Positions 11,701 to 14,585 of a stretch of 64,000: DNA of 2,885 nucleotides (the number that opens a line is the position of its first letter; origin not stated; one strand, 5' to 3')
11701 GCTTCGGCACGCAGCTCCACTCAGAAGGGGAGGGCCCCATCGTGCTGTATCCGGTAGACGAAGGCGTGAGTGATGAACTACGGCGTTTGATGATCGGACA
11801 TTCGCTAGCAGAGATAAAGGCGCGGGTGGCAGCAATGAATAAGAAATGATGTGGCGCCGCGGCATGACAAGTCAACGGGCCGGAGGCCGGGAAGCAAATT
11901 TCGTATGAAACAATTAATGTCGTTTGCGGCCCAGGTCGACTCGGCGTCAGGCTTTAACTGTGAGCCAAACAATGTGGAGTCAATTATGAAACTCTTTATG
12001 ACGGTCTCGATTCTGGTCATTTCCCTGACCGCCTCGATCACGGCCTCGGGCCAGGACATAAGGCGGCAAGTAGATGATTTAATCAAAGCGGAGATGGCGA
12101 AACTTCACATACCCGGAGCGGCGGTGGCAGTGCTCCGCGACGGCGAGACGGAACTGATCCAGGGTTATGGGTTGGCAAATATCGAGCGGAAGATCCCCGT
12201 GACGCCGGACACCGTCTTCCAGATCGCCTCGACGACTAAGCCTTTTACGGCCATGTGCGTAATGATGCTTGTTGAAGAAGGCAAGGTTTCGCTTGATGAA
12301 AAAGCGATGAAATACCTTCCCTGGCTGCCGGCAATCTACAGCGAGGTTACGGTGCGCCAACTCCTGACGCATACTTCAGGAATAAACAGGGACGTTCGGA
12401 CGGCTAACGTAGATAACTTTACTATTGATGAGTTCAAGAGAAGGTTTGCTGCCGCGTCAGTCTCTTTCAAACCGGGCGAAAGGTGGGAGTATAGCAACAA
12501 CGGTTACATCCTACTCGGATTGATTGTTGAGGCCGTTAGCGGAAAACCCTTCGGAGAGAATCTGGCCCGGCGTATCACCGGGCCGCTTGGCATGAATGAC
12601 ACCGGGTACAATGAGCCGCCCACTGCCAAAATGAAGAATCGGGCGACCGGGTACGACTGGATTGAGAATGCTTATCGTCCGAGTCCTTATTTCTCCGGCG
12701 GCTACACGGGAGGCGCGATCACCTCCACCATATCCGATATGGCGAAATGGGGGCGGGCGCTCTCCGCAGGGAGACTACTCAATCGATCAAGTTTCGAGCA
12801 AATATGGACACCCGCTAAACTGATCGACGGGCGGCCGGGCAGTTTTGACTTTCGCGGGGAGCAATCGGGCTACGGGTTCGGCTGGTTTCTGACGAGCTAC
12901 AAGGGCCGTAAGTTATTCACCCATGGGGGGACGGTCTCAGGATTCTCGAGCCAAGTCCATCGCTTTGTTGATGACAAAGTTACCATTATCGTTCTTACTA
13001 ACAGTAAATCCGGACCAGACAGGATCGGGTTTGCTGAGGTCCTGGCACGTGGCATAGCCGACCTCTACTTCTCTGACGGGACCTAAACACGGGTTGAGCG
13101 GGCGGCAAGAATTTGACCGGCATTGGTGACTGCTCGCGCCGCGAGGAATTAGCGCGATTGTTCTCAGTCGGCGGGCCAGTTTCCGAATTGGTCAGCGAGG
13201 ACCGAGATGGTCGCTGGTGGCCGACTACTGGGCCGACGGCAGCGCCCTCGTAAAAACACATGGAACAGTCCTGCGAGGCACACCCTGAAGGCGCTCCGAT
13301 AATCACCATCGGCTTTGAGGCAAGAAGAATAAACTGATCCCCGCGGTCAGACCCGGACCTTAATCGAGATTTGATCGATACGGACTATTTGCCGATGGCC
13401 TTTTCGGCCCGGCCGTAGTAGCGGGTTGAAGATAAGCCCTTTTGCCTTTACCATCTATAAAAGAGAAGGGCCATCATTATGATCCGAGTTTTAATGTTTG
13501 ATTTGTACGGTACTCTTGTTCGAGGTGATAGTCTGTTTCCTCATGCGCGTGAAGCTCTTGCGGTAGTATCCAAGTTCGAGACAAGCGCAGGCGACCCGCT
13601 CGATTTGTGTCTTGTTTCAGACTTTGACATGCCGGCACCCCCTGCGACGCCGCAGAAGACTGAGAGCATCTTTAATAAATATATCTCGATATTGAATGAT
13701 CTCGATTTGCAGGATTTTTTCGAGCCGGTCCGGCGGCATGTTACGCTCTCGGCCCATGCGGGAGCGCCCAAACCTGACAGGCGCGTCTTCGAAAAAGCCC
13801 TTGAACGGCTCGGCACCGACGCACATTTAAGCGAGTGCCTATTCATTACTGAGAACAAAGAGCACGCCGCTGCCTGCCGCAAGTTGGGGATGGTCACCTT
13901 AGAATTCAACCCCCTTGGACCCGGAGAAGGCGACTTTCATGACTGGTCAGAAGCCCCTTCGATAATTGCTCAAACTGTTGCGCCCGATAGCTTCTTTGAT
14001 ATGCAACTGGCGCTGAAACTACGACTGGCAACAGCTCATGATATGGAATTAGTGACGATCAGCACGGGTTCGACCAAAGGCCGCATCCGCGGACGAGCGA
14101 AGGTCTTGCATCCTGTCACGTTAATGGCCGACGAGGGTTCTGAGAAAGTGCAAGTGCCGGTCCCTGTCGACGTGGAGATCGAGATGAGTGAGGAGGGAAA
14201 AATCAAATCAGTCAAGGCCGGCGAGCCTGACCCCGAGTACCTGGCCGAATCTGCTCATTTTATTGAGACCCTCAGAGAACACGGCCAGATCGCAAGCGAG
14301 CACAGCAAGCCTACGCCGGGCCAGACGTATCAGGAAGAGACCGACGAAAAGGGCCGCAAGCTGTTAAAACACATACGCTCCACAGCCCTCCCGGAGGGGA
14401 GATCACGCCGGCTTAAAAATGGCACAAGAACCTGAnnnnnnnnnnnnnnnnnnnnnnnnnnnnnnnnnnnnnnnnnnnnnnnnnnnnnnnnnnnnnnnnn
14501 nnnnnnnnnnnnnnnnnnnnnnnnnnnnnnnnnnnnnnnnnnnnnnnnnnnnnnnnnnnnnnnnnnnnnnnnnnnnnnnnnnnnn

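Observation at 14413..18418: Cytoplasmic two-protease pair: polylysine-tailed CHAT-like + transglutaminase-like fusion protein followed by a signal-less thermolysin-like metallopeptidase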

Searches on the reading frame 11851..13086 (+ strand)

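Call 10: search_protein_families(library=ncbifam, proteins=[window:11851-13086:+], max_evalue=0.001)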
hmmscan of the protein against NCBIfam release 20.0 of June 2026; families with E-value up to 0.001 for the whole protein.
window:11851-13086:+ (411 aa): 48 families (the best 25 are shown)
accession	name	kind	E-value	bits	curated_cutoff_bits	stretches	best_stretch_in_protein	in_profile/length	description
NF033085.1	bla_class_C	equivalog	3.8e-33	114.8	415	1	68-300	2-230/356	class C beta-lactamase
NF009622.0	PRK13128.1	equivalog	3.2e-32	111.7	443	1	74-388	9-317/518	D-aminopeptidase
NF007943.0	PRK10662.1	equivalog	6.5e-28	97.4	266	1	51-381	10-352/380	D-alanyl-D-alanine-carboxypeptidase/endopeptidase AmpH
NF033159.0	blaPAC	exception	1.3e-27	96.7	850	1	55-300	12-252/380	PAC family class C beta-lactamase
NF041665.1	blaPSZ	exception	3e-27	95.6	850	1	57-310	14-262/379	PSZ family class C beta-lactamase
NF012172.1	FOX-MOX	exception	5.1e-27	94.8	700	1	50-288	10-244/382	FOX/MOX family class C beta-lactamase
NF041663.1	ampC_Sliq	exception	6.7e-26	91.1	860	1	64-279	17-229/378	cephalosporin-hydrolyzing class C beta-lactamase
NF000239.3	MOX_CMY1_fam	exception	1.1e-25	90.7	770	1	58-293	19-252/383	CMY-1/MOX family class C beta-lactamase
NF052559.1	MthAcHydAcmB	equivalog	1.2e-25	90.1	550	1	69-264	5-222/391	methyl acetate hydrolase AcmB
NF045671.1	blaPNC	exception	3.2e-25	88.8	750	1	67-302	42-273/401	PNC family class C beta-lactamase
NF000423.2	blaSRT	exception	4.9e-25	88.5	860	1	60-277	18-227/378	SRT/SST family class C beta-lactamase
NF033698.1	blaCSA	exception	5.7e-25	88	884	1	72-277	24-225/375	CSA family class C beta-lactamase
NF000185.2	BlaEC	exception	7.9e-25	87.6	850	1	50-305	4-254/377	BlaEC family class C beta-lactamase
NF033700.1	blaCMA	exception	3.1e-24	85.7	887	1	72-276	24-224/375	CMA family class C beta-lactamase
NF012173.1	CMY2-MIR-ACT-EC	exception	9e-24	84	680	1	51-317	7-270/380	CMY2/MIR/ACT/EC family class C beta-lactamase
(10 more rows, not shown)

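Call 11: search_protein_families(library=pfam, proteins=[window:11851-13086:+], max_evalue=0.001)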
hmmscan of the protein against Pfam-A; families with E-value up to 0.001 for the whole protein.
window:11851-13086:+ (411 aa): 2 families
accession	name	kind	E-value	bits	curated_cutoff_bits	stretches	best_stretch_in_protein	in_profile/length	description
PF00144.29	Beta-lactamase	-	2.4e-82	277.2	27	1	74-390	1-316/329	Beta-lactamase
PF13354.11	Beta-lactamase2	-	4.2e-05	23.4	22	0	115-152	13-50/214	Beta-lactamase enzyme family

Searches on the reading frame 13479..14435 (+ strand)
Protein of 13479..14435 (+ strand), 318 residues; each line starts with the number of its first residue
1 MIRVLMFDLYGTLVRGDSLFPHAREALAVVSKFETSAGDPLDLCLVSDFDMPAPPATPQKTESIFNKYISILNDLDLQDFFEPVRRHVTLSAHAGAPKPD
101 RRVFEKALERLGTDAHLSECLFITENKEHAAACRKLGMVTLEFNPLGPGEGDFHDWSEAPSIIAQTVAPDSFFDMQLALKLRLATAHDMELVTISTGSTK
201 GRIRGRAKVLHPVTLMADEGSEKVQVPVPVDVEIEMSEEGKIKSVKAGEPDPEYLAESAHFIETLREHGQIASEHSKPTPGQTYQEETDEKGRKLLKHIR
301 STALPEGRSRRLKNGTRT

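Call 10: search_protein_families(library=ncbifam, proteins=[window:13479-14435:+], max_evalue=0.001)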
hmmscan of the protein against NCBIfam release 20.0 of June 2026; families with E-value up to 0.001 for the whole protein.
window:13479-14435:+ (318 aa): 6 families
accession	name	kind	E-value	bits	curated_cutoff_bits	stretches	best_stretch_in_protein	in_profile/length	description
TIGR02253.1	CTE7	subfamily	1.2e-07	31.8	169.75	1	62-144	118-195/221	TIGR02253 family HAD-type hydrolase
TIGR02252.1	DREG-2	subfamily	2.4e-07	30.7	155.2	1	68-137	134-198/203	HAD hydrolase, REG-2-like, family IA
TIGR01428.1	HAD_type_II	equivalog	2.9e-05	24.2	125.4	0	94-140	143-187/197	haloacid dehalogenase type II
TIGR01509.1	HAD-SF-IA-v3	subfamily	8.1e-05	22.8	29.4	0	90-140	104-151/154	HAD-IA family hydrolase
TIGR01993.1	Pyr-5-nucltdase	equivalog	0.00042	20.2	142.9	1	69-140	112-180/183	pyrimidine 5'-nucleotidase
TIGR02254.1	YjjG_YfnB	equivalog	0.00088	18.8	159.9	0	72-128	130-180/223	YjjG family noncanonical pyrimidine nucleotidase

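Call 11: search_protein_families(library=pfam, proteins=[window:13479-14435:+], max_evalue=0.001)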
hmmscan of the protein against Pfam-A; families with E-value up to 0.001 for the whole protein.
window:13479-14435:+ (318 aa): 1 family
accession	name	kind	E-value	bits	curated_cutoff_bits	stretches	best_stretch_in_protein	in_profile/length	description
PF00702.32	Hydrolase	-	1.7e-05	25.7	26.4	0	71-135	131-189/191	haloacid dehalogenase-like hydrolase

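Call 70: search_protein_families(library=padloc, proteins=[window:13479-14435:+], max_evalue=0.01)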
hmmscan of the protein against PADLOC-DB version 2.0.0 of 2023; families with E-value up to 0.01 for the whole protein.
window:13479-14435:+ (318 aa): 0 families
